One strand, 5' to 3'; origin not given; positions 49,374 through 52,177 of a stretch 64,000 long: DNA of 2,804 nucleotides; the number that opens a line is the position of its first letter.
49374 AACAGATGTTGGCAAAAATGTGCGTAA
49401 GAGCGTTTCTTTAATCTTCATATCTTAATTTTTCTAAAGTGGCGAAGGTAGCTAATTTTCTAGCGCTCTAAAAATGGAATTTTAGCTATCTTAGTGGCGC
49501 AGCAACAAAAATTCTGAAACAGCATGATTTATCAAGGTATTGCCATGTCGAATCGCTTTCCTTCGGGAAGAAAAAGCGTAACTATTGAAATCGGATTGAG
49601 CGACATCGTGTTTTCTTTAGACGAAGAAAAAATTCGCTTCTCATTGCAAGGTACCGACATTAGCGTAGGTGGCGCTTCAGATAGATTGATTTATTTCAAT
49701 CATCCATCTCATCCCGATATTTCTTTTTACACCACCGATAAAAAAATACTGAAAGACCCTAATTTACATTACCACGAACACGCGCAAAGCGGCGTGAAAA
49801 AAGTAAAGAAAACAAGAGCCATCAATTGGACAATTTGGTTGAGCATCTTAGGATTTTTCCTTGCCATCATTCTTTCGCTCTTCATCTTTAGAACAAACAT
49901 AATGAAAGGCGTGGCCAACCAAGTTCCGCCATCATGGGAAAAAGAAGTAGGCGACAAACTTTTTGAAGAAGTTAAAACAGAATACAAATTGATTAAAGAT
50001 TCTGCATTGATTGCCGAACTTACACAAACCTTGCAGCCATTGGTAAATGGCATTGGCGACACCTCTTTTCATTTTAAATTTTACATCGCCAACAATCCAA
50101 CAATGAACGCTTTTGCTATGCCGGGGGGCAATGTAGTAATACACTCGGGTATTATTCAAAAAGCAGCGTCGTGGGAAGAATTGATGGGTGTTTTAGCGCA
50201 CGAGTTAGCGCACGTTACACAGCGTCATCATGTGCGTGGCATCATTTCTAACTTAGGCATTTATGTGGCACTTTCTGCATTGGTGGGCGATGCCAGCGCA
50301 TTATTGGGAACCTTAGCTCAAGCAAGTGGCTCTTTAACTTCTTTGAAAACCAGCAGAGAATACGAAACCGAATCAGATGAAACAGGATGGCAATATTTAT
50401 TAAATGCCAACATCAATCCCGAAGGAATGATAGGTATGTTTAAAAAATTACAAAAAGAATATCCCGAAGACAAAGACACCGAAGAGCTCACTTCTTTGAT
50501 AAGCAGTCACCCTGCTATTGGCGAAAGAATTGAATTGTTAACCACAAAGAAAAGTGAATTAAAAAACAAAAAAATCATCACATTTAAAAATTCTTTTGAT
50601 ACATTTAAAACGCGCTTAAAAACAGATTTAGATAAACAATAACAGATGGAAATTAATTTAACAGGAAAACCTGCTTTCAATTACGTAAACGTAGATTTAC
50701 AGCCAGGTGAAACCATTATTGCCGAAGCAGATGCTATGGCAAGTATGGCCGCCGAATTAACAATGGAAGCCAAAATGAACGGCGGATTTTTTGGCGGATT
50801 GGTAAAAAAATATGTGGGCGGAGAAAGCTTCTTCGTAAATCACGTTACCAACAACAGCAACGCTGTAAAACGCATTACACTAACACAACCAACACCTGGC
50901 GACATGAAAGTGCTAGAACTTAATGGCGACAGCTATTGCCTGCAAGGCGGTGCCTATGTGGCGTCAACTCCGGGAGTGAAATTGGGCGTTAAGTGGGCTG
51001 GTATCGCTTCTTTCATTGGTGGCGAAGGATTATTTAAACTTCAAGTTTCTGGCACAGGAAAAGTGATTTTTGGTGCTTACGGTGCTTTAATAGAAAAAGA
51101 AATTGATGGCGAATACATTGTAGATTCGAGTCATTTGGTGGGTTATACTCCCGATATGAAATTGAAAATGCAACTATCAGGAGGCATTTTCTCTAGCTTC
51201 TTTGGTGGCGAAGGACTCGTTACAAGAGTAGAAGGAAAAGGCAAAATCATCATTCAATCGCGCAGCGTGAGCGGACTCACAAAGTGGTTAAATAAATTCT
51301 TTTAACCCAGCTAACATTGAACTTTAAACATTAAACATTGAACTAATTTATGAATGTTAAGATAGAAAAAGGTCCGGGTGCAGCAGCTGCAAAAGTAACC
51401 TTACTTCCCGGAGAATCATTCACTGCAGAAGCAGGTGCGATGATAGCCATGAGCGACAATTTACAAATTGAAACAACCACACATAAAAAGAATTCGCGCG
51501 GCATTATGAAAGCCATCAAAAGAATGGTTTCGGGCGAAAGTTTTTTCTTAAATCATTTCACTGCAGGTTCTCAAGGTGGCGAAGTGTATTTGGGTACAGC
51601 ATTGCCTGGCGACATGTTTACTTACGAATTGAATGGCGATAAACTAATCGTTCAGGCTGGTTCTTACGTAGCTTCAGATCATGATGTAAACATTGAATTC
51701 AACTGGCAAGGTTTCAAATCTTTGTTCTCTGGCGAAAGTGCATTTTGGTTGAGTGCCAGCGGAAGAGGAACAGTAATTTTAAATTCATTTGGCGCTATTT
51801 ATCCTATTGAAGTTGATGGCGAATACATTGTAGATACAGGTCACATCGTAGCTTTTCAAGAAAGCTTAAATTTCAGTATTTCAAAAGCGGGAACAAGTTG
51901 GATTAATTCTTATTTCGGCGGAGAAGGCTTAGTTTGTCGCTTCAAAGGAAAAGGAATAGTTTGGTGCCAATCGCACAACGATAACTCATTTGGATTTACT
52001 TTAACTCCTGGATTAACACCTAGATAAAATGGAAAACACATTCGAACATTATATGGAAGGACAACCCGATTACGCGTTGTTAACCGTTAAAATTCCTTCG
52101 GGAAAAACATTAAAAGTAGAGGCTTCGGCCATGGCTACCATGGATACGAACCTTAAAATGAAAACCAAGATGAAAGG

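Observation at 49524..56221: Conserved-looking cluster: M48 membrane protease, three tandem AIM24/TIGR00266 paralogs and a 1169-aa polytopic histidine kinase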

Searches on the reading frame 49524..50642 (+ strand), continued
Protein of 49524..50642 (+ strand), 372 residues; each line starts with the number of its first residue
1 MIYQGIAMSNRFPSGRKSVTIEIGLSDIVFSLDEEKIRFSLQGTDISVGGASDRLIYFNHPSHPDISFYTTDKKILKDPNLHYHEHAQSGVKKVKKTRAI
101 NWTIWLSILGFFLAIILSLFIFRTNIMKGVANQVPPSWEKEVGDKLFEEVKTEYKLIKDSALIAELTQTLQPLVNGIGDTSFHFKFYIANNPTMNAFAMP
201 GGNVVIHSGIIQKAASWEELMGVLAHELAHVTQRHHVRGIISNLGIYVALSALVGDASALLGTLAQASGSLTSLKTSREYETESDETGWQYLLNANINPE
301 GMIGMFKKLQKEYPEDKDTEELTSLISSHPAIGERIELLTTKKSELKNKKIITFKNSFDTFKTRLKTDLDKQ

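Call 68: find_encoding_contigs(protein=P0089, flank=5000, max_places=1)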
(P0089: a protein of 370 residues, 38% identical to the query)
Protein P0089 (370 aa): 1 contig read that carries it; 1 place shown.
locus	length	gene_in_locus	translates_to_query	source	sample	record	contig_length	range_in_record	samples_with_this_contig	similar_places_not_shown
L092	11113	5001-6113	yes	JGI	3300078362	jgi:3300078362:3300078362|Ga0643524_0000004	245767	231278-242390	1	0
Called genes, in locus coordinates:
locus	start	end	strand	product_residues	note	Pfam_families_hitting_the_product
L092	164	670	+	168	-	-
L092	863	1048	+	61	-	-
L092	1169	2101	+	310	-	-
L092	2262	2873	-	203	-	-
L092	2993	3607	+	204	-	-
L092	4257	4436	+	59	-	-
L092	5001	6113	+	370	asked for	PF01435:Peptidase_M48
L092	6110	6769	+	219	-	PF01987:AIM24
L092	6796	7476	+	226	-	PF01987:AIM24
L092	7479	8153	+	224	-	PF01987:AIM24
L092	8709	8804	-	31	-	-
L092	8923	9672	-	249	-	PF03734:YkuD (weak)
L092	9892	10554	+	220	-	PF01209:Ubie_methyltran, PF13489:Methyltransf_23, PF13847:Methyltransf_31, PF08241:Methyltransf_11, PF08242:Methyltransf_12, PF13649:Methyltransf_25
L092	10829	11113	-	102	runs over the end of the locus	PF05635:23S_rRNA_IVP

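Call 69: find_encoding_contigs(protein=P0078, flank=5000, max_places=1)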
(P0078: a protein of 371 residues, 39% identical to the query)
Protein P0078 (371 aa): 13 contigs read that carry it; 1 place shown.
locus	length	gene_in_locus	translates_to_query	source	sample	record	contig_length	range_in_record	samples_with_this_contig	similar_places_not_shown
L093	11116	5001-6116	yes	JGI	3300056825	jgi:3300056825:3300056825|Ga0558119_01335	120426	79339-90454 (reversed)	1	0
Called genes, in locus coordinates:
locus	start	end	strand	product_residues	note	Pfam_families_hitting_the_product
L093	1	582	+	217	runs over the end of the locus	-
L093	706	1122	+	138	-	-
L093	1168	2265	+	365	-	PF01946:Thi4 (weak), PF00890:FAD_binding_2 (weak), PF01593:Amino_oxidase, PF13450:NAD_binding_8, PF13738:Pyr_redox_3 (faint), PF01593:Amino_oxidase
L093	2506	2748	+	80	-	-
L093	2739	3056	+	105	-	PF05016:ParE_toxin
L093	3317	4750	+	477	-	PF01370:Epimerase, PF05368:NmrA (weak), PF13460:NAD_binding_10, PF11066:DUF2867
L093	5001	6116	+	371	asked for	PF01435:Peptidase_M48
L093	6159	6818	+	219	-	PF01987:AIM24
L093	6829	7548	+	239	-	PF01987:AIM24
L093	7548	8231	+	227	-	PF01987:AIM24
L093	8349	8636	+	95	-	PF08681:TacA1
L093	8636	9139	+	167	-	PF13508:Acetyltransf_7 (weak), PF13673:Acetyltransf_10 (weak)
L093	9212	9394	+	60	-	-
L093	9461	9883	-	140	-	PF02566:OsmC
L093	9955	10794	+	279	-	PF05116:S6PP (faint), PF08282:Hydrolase_3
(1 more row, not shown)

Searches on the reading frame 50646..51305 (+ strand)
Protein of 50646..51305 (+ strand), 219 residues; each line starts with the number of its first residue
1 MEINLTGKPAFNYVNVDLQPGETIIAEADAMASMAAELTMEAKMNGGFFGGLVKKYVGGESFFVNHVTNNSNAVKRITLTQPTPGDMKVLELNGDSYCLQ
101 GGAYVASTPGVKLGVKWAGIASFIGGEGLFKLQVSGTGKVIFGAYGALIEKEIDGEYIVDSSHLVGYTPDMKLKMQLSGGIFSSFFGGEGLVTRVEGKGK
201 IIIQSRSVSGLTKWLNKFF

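Call 3: search_protein_families(library=pfam, proteins=[window:50646-51305:+], max_evalue=0.01)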
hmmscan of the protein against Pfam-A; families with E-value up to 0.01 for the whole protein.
window:50646-51305:+ (219 aa): 1 family
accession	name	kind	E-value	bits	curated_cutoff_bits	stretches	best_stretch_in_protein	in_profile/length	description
PF01987.23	AIM24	-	4.2e-59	200.1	25.7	1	5-206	3-205/205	Mitochondrial biogenesis AIM24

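Call 4: search_protein_families(library=ncbifam, proteins=[window:50646-51305:+], max_evalue=0.01)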
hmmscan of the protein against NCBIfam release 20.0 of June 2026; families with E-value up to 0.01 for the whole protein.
window:50646-51305:+ (219 aa): 1 family
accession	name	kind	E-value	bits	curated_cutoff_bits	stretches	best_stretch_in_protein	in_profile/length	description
TIGR00266.1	TIGR00266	hypoth_equivalog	1.1e-57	195.1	96.6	1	1-217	1-216/222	TIGR00266 family protein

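Call 6: search_protein_families(library=padloc, proteins=[window:50646-51305:+], max_evalue=0.01)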
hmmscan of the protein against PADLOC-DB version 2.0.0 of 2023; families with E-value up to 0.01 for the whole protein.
window:50646-51305:+ (219 aa): 0 families

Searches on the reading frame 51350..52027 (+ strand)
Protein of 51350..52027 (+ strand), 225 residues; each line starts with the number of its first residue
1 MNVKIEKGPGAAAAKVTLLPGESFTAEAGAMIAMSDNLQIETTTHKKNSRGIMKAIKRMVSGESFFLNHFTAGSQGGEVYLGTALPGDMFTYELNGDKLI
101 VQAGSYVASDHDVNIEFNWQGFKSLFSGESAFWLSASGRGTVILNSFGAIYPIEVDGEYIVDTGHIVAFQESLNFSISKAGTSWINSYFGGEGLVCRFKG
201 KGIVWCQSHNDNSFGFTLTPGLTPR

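Call 3: search_protein_families(library=pfam, proteins=[window:51350-52027:+], max_evalue=0.01)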
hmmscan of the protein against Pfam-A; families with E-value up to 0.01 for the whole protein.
window:51350-52027:+ (225 aa): 1 family
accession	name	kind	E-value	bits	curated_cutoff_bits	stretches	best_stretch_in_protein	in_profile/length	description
PF01987.23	AIM24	-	3.5e-67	226.5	25.7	1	7-209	5-205/205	Mitochondrial biogenesis AIM24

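Call 4: search_protein_families(library=ncbifam, proteins=[window:51350-52027:+], max_evalue=0.01)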
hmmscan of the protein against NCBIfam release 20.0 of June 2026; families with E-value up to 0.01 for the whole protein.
window:51350-52027:+ (225 aa): 1 family
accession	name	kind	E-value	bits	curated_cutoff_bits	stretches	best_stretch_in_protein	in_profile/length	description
TIGR00266.1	TIGR00266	hypoth_equivalog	9.3e-56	188.9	96.6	1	1-220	1-216/222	TIGR00266 family protein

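Call 6: search_protein_families(library=padloc, proteins=[window:51350-52027:+], max_evalue=0.01)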
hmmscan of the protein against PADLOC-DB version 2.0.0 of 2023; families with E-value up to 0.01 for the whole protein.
window:51350-52027:+ (225 aa): 0 families

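Call 19: search_solved_structures(query=window:51350-52027:+, max_evalue=0.01)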
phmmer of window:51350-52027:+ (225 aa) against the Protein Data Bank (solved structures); distinct sequences matched with E-value up to 0.01: 2.
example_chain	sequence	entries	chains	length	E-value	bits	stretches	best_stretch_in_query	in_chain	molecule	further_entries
1pg6_A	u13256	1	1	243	3.6e-22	82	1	15-219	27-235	Hypothetical protein SpyM3_0169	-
1yox_A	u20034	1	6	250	1.2e-20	77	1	12-208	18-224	hypothetical protein PA3696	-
